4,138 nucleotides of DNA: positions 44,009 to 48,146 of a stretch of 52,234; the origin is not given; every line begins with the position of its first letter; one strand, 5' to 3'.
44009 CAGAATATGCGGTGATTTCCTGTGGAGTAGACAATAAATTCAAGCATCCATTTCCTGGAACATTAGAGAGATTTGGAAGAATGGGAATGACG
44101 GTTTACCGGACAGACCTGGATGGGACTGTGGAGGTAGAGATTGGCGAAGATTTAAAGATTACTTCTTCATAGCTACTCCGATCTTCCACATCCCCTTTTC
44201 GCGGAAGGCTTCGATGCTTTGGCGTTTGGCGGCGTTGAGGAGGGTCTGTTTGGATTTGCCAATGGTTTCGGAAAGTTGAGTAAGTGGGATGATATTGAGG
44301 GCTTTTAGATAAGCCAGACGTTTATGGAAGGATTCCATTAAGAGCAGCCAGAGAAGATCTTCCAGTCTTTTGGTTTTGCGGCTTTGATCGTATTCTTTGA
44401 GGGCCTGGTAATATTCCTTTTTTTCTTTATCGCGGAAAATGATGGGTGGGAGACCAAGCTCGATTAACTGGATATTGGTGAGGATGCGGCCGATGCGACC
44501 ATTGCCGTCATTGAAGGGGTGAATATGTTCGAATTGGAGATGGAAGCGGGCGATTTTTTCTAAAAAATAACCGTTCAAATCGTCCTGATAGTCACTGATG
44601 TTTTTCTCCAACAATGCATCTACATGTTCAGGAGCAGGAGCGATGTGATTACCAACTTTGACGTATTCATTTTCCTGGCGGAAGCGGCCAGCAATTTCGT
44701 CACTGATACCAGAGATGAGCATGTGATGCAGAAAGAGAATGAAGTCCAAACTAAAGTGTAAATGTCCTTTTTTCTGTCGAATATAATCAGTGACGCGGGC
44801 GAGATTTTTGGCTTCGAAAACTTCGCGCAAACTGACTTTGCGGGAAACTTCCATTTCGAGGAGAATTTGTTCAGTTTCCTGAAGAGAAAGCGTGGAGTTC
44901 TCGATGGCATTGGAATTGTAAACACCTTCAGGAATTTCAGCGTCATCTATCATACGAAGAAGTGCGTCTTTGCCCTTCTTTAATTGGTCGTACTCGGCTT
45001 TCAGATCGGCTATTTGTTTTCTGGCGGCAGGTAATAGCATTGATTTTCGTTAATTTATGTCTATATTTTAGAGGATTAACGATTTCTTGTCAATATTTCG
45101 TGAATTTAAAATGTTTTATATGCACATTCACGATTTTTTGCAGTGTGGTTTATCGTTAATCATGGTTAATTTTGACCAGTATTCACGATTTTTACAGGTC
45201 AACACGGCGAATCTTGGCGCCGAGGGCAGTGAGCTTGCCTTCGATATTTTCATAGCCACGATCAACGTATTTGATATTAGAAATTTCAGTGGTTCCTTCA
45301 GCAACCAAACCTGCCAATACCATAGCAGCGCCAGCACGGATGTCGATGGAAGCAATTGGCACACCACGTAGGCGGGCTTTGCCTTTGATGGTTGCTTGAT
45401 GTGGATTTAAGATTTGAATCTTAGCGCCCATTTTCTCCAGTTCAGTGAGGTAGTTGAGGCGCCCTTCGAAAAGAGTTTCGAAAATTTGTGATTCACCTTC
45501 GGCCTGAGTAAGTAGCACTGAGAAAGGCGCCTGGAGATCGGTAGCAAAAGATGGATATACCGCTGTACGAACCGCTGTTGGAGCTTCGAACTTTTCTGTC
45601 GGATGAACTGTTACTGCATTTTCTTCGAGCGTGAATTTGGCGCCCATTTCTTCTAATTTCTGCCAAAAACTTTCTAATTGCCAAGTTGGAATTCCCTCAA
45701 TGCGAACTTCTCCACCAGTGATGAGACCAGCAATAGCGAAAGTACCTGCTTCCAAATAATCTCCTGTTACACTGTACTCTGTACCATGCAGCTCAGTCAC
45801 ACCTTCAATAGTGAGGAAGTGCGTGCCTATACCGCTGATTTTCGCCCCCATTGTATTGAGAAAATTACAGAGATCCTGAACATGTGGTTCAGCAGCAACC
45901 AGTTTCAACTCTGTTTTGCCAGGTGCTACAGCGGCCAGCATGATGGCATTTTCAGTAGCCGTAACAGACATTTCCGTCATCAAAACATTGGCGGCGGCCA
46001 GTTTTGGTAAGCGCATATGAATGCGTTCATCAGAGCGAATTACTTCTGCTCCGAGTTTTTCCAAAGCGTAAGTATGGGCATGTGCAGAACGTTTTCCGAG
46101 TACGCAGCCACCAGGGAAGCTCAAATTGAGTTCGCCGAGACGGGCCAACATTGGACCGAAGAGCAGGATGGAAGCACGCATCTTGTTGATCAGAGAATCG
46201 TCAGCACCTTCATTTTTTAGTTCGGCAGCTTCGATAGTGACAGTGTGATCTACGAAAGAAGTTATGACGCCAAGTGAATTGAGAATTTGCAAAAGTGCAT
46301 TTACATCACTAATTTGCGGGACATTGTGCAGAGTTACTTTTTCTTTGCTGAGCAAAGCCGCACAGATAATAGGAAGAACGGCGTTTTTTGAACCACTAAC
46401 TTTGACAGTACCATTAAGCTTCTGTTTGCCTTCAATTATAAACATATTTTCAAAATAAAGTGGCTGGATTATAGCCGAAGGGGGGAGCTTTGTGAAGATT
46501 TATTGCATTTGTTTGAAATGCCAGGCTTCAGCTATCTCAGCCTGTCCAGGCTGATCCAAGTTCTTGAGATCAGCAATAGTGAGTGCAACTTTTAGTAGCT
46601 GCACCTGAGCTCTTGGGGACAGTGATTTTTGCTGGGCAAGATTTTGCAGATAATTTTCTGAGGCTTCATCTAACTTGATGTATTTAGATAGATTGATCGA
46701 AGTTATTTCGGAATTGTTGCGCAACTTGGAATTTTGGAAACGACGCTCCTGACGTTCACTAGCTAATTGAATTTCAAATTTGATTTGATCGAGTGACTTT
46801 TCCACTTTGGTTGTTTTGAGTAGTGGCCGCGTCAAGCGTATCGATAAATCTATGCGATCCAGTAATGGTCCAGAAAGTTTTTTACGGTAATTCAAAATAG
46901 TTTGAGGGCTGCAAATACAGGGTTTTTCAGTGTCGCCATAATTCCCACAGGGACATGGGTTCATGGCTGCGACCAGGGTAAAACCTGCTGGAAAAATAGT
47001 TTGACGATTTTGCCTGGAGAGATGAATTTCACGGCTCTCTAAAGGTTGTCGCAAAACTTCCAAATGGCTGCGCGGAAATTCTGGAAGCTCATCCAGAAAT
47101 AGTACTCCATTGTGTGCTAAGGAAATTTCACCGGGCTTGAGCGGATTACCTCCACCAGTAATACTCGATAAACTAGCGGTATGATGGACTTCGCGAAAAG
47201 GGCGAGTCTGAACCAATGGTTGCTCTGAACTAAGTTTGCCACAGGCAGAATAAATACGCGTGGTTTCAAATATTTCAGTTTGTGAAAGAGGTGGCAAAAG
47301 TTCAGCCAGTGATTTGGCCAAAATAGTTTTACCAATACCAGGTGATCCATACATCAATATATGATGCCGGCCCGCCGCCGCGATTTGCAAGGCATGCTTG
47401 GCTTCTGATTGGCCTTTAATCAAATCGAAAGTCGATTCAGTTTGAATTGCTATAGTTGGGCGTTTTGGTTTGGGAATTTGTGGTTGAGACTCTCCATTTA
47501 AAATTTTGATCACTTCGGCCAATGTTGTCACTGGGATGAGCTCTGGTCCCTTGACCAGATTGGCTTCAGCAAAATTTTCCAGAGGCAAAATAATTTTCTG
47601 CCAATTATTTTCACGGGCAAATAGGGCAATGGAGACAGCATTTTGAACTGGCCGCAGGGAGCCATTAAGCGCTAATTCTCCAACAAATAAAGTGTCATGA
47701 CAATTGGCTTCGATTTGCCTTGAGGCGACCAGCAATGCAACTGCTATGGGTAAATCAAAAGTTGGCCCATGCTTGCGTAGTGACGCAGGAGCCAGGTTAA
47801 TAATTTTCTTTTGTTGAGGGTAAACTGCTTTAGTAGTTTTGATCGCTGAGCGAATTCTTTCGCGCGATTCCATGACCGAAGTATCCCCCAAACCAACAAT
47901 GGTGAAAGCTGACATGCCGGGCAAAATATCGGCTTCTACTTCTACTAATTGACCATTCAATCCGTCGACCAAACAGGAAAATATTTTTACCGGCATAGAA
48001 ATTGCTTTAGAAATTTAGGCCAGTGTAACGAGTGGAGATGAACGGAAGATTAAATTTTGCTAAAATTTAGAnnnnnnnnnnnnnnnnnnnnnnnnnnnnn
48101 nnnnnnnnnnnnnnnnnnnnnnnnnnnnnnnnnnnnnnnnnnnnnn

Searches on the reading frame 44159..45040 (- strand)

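Call 12: search_protein_families(library=padloc, proteins=[window:44159-45040:-], max_evalue=0.01)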
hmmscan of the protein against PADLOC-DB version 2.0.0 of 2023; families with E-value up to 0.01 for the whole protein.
window:44159-45040:- (293 aa): 9 families
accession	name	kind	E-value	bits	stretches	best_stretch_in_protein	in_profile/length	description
PDLC04836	PDC-S04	-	8.8e-38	127.9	1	40-245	30-237/244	-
PDLC04837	PDC-S04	-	9.3e-35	118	1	40-230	30-220/234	-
PDLC04840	PDC-S04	-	7.9e-31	105.5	1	40-220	16-202/227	-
PDLC03963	SoFic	-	2.9e-29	100.6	1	4-222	30-248/361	-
PDLC04839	PDC-S04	-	5.1e-16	57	1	59-217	21-186/205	-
PDLC04966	PDC-S24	-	1.8e-09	35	1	78-197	214-341/497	-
PDLC04838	PDC-S04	-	3.5e-09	34.7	1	75-230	42-198/209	-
PDLC04841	PDC-S04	-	3.4e-07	28.2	1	104-249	148-283/292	-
PDLC04842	PDC-S04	-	1.5e-06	26.1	1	101-249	47-185/202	-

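Call 84: search_protein_families(library=pfam, proteins=[window:44159-45040:-], max_evalue=0.0001)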
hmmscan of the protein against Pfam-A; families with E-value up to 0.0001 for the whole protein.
window:44159-45040:- (293 aa): 1 family
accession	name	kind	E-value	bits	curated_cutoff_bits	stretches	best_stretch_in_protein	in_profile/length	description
PF02661.23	Fic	-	1.1e-21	77.8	24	1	96-192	2-93/93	Fic/DOC family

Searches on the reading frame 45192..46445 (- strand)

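Call 3: search_protein_families(library=pfam, proteins=[window:45192-46445:-], max_evalue=0.01)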
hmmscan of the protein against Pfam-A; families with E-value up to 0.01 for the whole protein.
window:45192-46445:- (417 aa): 1 family
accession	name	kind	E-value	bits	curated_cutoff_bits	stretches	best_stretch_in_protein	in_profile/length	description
PF00275.25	EPSP_synthase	-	2.2e-87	293.9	22.8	1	5-405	2-417/417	EPSP synthase (3-phosphoshikimate 1-carboxyvinyltransferase)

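Call 4: search_protein_families(library=ncbifam, proteins=[window:45192-46445:-], max_evalue=0.01)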
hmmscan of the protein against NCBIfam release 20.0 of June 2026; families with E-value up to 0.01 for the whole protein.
window:45192-46445:- (417 aa): 6 families
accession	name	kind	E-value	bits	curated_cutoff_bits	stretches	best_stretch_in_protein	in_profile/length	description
NF006873.0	PRK09369.1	subfamily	6.1e-151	502.8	297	1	2-415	4-417/419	UDP-N-acetylglucosamine 1-carboxyvinyltransferase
TIGR01072.1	murA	equivalog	1.4e-149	498.4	392.7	1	2-414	4-416/416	UDP-N-acetylglucosamine 1-carboxyvinyltransferase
NF009470.0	PRK12830.1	equivalog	5.2e-127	424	552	1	2-415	4-415/417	UDP-N-acetylglucosamine 1-carboxyvinyltransferase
TIGR01356.1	aroA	equivalog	1.4e-28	99.8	287.25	1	12-398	1-402/415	3-phosphoshikimate 1-carboxyvinyltransferase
NF011381.1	PRK14806.1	equivalog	7.7e-14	50.9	902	1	2-277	304-584/733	bifunctional prephenate dehydrogenase/3-phosphoshikimate 1-carboxyvinyltransferase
NF008816.0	PRK11860.1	equivalog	1.6e-11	43.1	943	0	327-392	276-342/662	bifunctional 3-phosphoshikimate 1-carboxyvinyltransferase/cytidylate kinase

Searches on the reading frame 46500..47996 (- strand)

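Call 12: search_protein_families(library=padloc, proteins=[window:46500-47996:-], max_evalue=0.01)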
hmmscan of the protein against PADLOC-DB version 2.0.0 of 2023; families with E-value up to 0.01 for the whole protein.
window:46500-47996:- (498 aa): 10 families
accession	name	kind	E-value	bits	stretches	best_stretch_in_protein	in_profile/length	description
PDLC02506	BrxL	-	7.1e-06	22.6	1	17-148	516-653/680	BrxL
PDLC01993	RtcR--CARF_AAA_HTH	-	4.7e-05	20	1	204-322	198-305/523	-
PDLC03838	DolB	-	0.00011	19.6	1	188-234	136-190/375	-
PDLC04232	IetA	-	0.00013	19.5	1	188-234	94-140/330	-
PDLC02196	IetA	-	0.00025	18.6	1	192-233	104-145/374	-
PDLC02195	IetA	-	0.00045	17.6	1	200-233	127-160/395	-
PDLC01994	RtcR_PspF1--CARF_AAA_HTH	-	0.00064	16.9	1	211-346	182-299/468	-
PDLC04140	mad8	-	0.00075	17.1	1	194-247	11-67/314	mads_8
PDLC01995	RtcR_PspF2--CARF_AAA_HTH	-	0.0016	15.7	1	197-316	177-282/481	-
PDLC00915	TRIP13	-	0.0025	15.3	1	213-232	66-85/302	TRIP13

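Call 84: search_protein_families(library=pfam, proteins=[window:46500-47996:-], max_evalue=0.0001)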
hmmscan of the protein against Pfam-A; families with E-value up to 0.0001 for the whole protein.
window:46500-47996:- (498 aa): 8 families
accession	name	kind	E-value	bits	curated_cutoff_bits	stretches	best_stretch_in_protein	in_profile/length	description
PF01078.27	Mg_chelatase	-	1.8e-86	289.2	20.3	1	191-389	3-200/207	Magnesium chelatase, subunit ChlI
PF13541.12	ChlI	-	4.7e-40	136.7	27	1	20-141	1-121/121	Subunit ChlI of Mg-chelatase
PF13335.12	Mg_chelatase_C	-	1.8e-18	67.4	26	1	403-494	5-93/94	Magnesium chelatase, subunit ChlI C-terminal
PF07728.20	AAA_5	-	4.4e-11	43.4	22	1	212-349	1-125/139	AAA domain (dynein-related subfamily)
PF00493.29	MCM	-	4.1e-09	36.3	23.3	1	192-384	40-200/224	MCM P-loop domain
PF00158.32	Sigma54_activat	-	5.3e-07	29.9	20.2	1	199-325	11-123/168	Sigma-54 interaction domain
PF05362.19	Lon_C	-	3.1e-06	27.4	21.1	1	14-164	39-200/205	Lon protease (S16) C-terminal proteolytic domain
PF05496.18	RuvB_N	-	1.4e-05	25.4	27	0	194-232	10-55/159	Holliday junction DNA helicase RuvB P-loop domain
